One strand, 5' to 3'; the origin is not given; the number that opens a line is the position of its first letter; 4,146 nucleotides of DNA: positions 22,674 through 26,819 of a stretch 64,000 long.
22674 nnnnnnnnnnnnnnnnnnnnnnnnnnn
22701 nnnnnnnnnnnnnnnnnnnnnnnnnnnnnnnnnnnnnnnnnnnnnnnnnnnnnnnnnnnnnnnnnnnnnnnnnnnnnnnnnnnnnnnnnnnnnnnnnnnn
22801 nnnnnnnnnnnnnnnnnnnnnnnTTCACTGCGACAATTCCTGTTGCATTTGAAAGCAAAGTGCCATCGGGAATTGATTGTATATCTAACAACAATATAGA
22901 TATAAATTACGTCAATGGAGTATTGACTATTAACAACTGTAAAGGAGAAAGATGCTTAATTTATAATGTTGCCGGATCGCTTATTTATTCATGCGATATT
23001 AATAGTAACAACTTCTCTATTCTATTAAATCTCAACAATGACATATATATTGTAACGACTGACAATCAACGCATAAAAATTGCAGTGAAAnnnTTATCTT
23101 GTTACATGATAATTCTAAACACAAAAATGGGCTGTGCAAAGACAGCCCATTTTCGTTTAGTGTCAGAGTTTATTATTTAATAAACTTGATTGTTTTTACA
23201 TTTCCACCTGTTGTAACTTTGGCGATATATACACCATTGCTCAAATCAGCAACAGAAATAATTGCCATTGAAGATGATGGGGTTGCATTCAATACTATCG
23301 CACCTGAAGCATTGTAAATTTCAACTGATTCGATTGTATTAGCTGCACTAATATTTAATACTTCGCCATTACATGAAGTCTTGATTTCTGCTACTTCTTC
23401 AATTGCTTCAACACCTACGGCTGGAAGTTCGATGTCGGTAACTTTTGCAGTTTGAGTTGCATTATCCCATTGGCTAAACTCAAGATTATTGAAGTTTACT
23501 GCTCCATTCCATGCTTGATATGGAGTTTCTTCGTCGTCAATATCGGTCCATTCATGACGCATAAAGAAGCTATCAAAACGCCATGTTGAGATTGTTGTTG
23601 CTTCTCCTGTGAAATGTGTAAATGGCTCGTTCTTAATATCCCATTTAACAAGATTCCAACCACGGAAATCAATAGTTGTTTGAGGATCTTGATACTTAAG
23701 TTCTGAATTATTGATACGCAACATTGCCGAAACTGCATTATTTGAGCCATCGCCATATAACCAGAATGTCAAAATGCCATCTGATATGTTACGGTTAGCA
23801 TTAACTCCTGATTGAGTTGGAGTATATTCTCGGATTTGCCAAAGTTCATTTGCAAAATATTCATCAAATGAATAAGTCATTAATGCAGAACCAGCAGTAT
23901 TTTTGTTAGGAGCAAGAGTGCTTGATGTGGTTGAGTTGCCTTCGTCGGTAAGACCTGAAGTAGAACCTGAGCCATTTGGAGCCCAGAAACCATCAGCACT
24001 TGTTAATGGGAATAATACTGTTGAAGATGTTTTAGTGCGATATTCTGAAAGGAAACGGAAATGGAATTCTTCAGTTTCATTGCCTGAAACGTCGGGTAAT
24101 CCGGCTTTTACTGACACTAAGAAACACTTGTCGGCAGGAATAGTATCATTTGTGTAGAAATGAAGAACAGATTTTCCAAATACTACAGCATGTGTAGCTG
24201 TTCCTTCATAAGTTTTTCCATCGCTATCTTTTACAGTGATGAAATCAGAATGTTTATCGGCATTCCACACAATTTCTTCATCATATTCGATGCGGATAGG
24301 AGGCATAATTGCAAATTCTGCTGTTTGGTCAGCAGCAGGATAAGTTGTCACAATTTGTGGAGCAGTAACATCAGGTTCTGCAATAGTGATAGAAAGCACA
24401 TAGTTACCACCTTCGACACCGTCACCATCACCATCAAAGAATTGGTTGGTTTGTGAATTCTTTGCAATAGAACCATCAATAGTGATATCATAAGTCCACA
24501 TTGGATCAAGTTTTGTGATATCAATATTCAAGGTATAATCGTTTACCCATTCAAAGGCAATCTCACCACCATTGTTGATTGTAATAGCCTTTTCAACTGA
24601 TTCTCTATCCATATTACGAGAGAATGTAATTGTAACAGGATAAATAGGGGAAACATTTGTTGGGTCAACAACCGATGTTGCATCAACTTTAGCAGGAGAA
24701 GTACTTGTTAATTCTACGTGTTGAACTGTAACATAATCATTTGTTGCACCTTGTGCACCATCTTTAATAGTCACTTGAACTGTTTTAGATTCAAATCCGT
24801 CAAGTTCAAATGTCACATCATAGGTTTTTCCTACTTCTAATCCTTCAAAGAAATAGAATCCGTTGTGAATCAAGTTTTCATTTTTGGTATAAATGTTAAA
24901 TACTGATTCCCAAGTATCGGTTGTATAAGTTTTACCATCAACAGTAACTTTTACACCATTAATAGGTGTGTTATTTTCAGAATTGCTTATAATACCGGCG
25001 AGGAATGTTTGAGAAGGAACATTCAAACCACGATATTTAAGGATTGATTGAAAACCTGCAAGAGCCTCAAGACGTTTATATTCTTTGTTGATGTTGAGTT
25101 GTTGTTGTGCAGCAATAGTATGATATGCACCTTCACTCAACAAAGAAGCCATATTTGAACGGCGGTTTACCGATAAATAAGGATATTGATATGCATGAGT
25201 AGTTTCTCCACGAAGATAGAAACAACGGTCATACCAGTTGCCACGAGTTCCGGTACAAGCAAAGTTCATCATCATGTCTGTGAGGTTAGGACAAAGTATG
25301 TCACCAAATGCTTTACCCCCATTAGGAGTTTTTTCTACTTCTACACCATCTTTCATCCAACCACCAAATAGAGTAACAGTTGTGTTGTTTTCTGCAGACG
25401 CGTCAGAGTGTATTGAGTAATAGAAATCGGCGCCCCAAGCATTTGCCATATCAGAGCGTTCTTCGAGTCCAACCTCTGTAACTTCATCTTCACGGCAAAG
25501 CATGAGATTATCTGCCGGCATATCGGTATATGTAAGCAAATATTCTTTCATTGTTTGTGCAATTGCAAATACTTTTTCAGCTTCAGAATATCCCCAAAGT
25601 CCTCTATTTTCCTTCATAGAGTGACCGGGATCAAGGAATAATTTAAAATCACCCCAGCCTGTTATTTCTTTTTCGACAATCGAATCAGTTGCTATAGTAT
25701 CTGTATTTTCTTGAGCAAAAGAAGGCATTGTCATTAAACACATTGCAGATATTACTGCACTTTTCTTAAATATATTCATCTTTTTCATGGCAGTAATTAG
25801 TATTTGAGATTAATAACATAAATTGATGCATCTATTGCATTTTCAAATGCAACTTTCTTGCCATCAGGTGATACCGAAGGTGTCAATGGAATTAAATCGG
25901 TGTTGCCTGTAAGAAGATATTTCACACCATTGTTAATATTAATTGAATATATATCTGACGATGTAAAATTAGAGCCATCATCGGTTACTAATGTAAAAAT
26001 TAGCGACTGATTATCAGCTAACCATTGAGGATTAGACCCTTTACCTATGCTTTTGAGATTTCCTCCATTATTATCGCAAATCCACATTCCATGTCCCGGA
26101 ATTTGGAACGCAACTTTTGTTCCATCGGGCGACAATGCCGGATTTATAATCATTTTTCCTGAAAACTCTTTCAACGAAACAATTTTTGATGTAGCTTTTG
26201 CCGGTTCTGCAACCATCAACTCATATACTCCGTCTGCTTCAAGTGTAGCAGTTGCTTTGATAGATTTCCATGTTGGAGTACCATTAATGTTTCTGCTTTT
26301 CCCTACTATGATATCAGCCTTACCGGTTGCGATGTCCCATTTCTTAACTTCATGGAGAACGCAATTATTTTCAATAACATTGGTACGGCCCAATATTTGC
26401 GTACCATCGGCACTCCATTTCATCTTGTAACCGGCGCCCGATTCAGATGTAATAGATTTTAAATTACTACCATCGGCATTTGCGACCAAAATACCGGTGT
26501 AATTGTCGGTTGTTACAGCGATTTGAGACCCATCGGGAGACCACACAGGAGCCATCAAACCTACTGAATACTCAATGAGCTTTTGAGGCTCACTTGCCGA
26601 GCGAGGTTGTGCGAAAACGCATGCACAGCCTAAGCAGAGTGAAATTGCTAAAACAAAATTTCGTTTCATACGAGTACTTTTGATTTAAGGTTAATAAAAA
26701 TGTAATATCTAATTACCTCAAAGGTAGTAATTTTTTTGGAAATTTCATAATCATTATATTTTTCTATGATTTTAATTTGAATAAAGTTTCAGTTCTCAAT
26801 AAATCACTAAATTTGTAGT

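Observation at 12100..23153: Cobalamin-riboswitch operon whose accessory genes are T9SS cargo, including a 1437-aa surface protein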

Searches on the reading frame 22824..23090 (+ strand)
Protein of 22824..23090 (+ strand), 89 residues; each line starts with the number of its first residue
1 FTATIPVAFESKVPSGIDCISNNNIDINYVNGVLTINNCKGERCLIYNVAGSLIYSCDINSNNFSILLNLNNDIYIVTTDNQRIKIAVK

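Call 8: search_protein_families(library=pfam, proteins=[window:22824-23090:+], max_evalue=10)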
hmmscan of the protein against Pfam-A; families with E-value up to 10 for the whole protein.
seq(89 aa): 3 families
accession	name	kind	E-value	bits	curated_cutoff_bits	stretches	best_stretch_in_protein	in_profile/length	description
PF19910.5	DUF6383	-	0.00019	21.9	23.7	1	19-80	6-65/74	Domain of unknown function (DUF6383)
PF18962.6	Por_Secre_tail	-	0.02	15.6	27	1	30-85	6-68/75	Secretion system C-terminal sorting domain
PF13585.12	CHU_C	-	0.055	14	27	1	20-65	7-52/86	CHU_C Type IX secretion signal domain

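Call 9: search_protein_families(library=ncbifam, proteins=[window:22824-23090:+], max_evalue=10)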
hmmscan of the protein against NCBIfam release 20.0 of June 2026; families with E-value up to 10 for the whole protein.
seq(89 aa): 5 families
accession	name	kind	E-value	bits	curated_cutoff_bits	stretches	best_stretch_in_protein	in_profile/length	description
NF033708.1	T9SS_Cterm_ChiA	domain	0.0013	18.6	40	1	44-82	4-44/55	T9SS sorting signal type C domain-containing protein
TIGR04183.1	Por_Secre_tail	domain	0.002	18.1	23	1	34-85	13-68/72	T9SS type A sorting domain-containing protein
NF052644.1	T9SS_DNase_Rie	equivalog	0.012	14.9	260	1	43-81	201-239/251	T9SS-dependent surface endonuclease, AS87_RS02955 family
NF042420.1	Hsp18_Clos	equivalog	0.05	13.7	195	1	17-41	110-134/147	heat shock protein Hsp18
NF038025.1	dapto_LiaX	exception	0.15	10.7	350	1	20-84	372-433/512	daptomycin-sensing surface protein LiaX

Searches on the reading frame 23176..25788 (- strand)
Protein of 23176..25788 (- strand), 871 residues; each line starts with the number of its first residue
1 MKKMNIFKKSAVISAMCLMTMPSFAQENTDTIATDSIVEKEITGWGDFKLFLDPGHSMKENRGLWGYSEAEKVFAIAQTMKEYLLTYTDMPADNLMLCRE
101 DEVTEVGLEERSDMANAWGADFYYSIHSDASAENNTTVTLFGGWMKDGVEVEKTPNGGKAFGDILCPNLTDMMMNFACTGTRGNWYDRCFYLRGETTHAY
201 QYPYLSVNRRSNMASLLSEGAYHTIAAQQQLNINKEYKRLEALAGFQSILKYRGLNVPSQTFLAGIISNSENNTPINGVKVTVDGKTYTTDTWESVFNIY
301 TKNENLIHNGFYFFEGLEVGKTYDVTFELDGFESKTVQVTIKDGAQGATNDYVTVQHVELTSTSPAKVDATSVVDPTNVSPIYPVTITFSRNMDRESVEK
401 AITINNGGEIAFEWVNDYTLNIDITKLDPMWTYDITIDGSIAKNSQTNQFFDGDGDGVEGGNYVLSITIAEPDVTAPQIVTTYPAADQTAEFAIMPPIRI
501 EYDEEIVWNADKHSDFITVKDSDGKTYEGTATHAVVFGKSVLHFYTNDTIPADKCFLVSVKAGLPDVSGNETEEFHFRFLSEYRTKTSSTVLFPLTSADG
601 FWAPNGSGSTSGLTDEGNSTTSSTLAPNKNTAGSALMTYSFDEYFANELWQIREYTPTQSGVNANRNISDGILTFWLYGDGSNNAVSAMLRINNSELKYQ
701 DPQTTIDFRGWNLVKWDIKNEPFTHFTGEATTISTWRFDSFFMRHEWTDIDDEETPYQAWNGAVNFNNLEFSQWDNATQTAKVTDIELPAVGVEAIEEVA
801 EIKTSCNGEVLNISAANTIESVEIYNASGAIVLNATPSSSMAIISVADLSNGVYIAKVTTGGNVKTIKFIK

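Call 30: search_protein_families(library=pfam, proteins=[window:23176-25788:-], max_evalue=0.001)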
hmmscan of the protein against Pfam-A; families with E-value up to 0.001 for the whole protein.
window:23176-25788:- (871 aa): 3 families
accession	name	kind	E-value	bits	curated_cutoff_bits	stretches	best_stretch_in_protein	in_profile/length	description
PF13205.12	Big_5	-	1.9e-11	45.1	23.6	2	367-448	6-93/105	Bacterial Ig-like domain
PF01520.23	Amidase_3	-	2.5e-10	41.1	27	1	51-237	2-160/174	N-acetylmuramoyl-L-alanine amidase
PF18962.6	Por_Secre_tail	-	3.6e-07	30.8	27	1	810-870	9-74/75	Secretion system C-terminal sorting domain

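Call 96: search_protein_families(library=ncbifam, proteins=[window:23176-25788:-], max_evalue=0.01)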
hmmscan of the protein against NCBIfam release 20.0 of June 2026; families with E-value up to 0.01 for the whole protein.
window:23176-25788:- (871 aa): 3 families
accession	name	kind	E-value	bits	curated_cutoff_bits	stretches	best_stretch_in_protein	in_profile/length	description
TIGR04183.1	Por_Secre_tail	domain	8.2e-12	44.9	23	1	812-871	13-71/72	T9SS type A sorting domain-containing protein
NF033708.1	T9SS_Cterm_ChiA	domain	2e-05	24.4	40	1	819-868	1-51/55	T9SS sorting signal type C domain-containing protein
NF007652.1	PRK10319.1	equivalog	9.4e-05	21.8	400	1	13-132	21-140/291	N-acetylmuramoyl-L-alanine amidase AmiA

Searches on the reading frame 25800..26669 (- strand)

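Call 30: search_protein_families(library=pfam, proteins=[window:25800-26669:-], max_evalue=0.001)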
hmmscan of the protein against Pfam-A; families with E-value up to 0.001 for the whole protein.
window:25800-26669:- (290 aa): 1 family
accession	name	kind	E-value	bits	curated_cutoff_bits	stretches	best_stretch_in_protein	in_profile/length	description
PF07676.18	PD40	-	3.5e-13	49.6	20.9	0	39-53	12-26/38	WD40-like Beta Propeller Repeat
